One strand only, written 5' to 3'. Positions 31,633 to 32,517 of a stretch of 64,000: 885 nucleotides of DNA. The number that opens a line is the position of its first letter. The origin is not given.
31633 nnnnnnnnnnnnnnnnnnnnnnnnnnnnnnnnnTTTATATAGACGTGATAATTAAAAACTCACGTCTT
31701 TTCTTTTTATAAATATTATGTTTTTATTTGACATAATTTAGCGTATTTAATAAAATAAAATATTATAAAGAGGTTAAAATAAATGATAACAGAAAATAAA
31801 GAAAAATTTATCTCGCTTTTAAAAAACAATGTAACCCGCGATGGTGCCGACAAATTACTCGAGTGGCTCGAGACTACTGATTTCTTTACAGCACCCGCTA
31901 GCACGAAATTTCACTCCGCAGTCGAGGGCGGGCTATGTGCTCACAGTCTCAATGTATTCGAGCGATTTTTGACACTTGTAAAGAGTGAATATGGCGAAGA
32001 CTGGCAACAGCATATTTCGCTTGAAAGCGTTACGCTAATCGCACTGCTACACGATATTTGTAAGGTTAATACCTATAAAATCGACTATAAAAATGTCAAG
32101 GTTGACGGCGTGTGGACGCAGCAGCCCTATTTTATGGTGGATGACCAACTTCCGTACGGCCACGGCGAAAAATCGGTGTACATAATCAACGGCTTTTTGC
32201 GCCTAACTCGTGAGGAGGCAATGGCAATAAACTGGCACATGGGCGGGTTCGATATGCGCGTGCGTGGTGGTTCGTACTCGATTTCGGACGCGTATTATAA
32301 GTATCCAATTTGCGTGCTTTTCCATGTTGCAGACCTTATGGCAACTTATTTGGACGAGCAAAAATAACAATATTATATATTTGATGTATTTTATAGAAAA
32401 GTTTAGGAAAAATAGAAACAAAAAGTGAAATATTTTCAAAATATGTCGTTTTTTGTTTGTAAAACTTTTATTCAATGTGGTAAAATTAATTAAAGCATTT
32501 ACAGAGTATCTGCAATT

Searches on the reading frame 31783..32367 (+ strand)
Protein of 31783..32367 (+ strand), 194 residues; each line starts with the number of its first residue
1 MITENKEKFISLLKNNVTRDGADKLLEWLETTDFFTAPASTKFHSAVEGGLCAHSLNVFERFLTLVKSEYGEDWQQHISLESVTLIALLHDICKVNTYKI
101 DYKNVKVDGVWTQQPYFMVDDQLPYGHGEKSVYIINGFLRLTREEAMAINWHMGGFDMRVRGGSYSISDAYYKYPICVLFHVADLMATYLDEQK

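Call 56: search_protein_families(library=pfam, proteins=[window:31783-32367:+], max_evalue=0.001)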
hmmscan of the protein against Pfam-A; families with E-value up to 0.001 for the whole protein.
window:31783-32367:+ (194 aa): 1 family
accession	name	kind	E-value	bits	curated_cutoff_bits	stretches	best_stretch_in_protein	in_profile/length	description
PF01966.28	HD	-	0.00036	21.3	22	1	54-158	4-91/116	HD domain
